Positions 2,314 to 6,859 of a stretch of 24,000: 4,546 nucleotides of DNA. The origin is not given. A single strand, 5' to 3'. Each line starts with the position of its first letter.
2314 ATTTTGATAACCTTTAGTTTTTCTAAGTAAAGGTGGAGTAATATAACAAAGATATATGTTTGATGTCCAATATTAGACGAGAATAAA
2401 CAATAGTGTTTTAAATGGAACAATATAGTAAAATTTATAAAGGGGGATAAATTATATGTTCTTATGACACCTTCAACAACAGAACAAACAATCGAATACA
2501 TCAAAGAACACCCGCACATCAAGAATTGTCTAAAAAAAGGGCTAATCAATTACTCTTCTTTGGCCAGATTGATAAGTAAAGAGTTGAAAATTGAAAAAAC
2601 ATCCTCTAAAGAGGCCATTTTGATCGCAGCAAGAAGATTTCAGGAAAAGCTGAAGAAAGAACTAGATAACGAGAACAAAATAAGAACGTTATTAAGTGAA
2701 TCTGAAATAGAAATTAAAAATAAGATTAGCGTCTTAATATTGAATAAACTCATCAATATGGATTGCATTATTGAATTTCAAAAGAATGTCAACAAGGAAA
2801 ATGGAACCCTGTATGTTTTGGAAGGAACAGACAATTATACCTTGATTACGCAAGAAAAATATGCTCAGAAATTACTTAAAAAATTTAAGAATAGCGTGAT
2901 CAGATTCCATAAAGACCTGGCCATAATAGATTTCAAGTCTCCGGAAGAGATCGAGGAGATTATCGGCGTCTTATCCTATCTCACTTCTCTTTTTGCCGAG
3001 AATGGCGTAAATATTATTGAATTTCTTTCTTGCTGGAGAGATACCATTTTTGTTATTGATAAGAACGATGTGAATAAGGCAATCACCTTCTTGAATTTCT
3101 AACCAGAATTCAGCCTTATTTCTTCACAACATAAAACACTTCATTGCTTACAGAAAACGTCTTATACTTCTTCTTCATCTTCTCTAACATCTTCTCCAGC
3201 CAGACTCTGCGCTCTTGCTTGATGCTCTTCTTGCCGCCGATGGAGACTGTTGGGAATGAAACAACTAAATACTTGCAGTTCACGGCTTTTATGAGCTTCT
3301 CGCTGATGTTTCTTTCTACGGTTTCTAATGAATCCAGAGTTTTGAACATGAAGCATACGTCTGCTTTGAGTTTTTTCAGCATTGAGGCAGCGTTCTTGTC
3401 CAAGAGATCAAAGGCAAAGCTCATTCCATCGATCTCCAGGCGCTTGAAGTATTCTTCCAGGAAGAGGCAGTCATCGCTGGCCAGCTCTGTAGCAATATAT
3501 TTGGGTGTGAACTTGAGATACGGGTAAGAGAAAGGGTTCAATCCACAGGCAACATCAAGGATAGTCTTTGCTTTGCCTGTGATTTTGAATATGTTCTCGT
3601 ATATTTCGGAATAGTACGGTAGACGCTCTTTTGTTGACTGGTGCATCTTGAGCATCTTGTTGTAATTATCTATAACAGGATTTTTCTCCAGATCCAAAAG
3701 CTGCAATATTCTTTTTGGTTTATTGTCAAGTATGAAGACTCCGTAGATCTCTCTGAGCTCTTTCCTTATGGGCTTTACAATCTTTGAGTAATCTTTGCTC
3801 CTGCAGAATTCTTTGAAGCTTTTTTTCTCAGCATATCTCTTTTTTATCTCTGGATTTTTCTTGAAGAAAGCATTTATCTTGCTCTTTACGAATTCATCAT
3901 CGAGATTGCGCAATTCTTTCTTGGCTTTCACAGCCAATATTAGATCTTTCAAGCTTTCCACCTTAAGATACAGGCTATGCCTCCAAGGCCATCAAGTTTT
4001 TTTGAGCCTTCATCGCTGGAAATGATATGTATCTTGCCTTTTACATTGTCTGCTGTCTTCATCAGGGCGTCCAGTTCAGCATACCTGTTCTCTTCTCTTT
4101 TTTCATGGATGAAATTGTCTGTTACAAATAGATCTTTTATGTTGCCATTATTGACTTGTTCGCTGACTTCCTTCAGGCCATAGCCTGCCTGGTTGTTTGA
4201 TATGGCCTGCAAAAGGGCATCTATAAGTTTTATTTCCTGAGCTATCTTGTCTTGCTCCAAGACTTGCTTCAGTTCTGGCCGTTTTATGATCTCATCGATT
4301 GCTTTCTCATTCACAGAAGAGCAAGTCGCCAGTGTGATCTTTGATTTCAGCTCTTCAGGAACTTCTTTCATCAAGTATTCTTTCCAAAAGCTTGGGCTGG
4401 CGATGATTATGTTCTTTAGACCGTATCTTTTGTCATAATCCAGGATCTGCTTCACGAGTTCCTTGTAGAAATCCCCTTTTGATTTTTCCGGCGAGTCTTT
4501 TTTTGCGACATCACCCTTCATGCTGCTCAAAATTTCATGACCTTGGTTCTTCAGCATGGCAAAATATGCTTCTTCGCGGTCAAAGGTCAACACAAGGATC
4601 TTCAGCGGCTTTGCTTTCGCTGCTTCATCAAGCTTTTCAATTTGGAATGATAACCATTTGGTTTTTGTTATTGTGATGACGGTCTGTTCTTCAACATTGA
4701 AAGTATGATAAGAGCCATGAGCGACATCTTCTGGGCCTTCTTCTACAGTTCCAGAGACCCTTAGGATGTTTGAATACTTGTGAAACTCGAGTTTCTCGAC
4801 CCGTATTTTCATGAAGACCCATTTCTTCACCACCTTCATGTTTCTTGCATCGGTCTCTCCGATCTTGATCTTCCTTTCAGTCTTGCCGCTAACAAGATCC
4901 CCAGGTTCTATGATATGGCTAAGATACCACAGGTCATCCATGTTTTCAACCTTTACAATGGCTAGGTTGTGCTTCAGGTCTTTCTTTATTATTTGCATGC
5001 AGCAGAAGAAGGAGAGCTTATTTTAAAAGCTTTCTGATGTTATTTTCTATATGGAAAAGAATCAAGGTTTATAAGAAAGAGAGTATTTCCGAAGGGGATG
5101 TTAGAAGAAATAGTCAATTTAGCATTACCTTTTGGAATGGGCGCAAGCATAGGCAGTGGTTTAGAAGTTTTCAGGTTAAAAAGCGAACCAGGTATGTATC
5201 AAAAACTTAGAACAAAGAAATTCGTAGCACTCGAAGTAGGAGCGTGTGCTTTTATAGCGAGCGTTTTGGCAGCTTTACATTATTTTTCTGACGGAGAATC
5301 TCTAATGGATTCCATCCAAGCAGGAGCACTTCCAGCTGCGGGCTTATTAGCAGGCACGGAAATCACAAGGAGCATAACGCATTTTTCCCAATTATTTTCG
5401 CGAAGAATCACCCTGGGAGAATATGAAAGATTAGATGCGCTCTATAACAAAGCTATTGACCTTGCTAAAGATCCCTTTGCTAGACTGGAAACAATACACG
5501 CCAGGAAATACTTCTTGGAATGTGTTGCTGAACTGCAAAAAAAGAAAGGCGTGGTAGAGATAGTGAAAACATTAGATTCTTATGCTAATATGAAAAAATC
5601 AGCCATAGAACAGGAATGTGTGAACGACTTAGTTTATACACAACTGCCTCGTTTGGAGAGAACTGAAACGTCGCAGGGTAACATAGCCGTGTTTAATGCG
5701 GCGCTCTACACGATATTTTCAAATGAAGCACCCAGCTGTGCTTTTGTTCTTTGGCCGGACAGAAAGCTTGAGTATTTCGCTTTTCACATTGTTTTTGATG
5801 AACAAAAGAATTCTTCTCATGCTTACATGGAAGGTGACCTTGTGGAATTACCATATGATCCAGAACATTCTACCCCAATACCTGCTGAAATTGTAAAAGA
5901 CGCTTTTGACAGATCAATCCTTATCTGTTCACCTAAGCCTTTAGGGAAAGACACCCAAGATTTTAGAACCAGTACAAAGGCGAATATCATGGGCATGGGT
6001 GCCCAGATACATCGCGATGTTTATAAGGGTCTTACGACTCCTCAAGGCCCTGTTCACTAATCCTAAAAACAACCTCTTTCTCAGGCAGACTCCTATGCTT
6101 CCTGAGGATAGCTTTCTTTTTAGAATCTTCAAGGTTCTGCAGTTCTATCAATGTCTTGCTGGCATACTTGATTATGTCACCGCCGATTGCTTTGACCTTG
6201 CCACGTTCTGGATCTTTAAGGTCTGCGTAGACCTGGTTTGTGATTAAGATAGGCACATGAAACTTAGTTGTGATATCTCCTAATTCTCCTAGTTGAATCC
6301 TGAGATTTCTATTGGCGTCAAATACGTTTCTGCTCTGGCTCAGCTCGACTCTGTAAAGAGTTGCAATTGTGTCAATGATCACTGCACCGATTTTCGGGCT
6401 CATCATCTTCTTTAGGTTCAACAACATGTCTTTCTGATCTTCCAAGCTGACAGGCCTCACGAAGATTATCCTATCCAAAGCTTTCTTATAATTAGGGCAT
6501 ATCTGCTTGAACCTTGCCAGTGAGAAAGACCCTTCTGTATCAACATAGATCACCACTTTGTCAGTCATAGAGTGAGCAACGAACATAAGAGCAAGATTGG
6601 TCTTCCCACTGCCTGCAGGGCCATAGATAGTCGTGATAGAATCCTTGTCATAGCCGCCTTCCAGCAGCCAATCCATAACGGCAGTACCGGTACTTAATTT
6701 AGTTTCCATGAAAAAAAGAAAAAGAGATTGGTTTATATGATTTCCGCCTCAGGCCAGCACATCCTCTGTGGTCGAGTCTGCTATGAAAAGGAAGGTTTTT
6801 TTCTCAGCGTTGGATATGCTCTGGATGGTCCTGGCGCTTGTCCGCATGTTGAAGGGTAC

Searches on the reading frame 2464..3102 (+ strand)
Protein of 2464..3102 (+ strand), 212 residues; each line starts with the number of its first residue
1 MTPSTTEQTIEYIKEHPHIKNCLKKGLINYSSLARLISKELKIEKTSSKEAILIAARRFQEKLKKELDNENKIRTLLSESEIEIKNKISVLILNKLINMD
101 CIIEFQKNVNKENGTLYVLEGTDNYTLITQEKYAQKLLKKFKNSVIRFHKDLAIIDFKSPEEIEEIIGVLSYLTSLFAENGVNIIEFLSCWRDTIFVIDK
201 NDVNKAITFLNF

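Call 55: search_protein_families(library=pfam, proteins=[window:2464-3102:+], max_evalue=0.001)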
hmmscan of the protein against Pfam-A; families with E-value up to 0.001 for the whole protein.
window:2464-3102:+ (212 aa): 2 families
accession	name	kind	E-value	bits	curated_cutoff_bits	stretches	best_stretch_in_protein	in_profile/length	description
PF24367.1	DUF7523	-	4.6e-06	27.4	27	1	4-77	1-68/158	Family of unknown function (DUF7523)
PF13840.12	ACT_7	-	4.8e-05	23.5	27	1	165-210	19-63/65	ACT domain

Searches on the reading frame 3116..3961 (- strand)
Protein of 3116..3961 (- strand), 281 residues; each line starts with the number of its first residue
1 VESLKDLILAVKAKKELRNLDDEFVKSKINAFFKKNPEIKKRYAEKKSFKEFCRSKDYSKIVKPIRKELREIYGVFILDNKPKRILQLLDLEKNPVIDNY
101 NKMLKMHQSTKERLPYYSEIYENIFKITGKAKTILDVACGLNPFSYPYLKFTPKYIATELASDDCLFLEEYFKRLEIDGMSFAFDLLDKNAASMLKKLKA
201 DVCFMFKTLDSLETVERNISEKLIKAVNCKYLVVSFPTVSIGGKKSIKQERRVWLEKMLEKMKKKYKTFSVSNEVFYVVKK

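Call 55: search_protein_families(library=pfam, proteins=[window:3116-3961:-], max_evalue=0.001)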
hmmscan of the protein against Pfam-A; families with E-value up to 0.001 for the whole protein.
window:3116-3961:- (281 aa): 1 family
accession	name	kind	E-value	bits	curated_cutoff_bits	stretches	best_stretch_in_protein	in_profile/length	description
PF07091.17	FmrO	-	6.3e-27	95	27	1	37-274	10-250/255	Ribosomal RNA methyltransferase (FmrO)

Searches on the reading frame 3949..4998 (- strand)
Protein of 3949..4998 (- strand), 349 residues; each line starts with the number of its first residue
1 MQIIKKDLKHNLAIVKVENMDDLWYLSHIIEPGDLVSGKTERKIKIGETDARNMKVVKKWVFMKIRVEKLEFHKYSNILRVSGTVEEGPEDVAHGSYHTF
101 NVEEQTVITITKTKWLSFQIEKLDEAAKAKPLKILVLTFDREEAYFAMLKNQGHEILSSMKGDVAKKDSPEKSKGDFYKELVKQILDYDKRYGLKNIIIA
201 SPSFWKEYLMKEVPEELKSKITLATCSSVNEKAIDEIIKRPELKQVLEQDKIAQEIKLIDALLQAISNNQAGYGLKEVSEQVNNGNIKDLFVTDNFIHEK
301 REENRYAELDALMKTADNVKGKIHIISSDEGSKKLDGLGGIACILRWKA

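Call 55: search_protein_families(library=pfam, proteins=[window:3949-4998:-], max_evalue=0.001)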
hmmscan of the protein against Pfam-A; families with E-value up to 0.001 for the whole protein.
window:3949-4998:- (349 aa): 3 families
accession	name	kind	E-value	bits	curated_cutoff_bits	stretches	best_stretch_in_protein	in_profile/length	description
PF03463.20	eRF1_1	-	1.1e-28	100.1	23.8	1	1-126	1-122/123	eRF1 domain 1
PF03465.20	eRF1_3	-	4.4e-17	63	25.8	1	252-348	1-105/106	eRF1 domain 3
PF03464.20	eRF1_2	-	2.2e-08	34.9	27.1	1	136-243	4-127/133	eRF1 domain 2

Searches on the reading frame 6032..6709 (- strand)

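Call 55: search_protein_families(library=pfam, proteins=[window:6032-6709:-], max_evalue=0.001)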
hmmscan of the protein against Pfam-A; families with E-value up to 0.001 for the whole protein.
window:6032-6709:- (225 aa): 11 families
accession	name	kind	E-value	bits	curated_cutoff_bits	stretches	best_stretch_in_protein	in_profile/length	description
PF08423.17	Rad51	-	5.2e-32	111.5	22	1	4-224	7-243/244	Rad51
PF06745.19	ATPase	-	6.8e-10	39.2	26.6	1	6-221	2-223/231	KaiC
PF00154.27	RecA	-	7.7e-09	35.8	27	1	5-197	33-225/262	recA bacterial DNA recombination protein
PF13481.12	AAA_25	-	4.7e-08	33.3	27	1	10-123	20-160/195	AAA domain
PF05707.18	Zot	-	5.2e-06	26.5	20.3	1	25-132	2-110/197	Zonular occludens toxin (Zot)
PF01637.24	ATPase_2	-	9.3e-06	26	33.2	1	22-80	19-76/225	ATPase domain predominantly from Archaea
PF13479.12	AAA_24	-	9.7e-06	26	27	1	27-123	6-81/195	AAA domain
PF20720.3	nSTAND3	-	3.7e-05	23.9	27.2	0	21-58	15-53/155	Novel STAND NTPase 3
PF13401.12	AAA_22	-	6e-05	23.8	27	1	22-118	4-96/130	AAA domain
PF25199.1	nSTAND_NTPase5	-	0.00027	21.2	34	1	21-75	39-94/145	Novel STAND NTPase 5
PF02562.22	PhoH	-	0.00071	19.6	27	0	22-52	18-48/205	PhoH-like protein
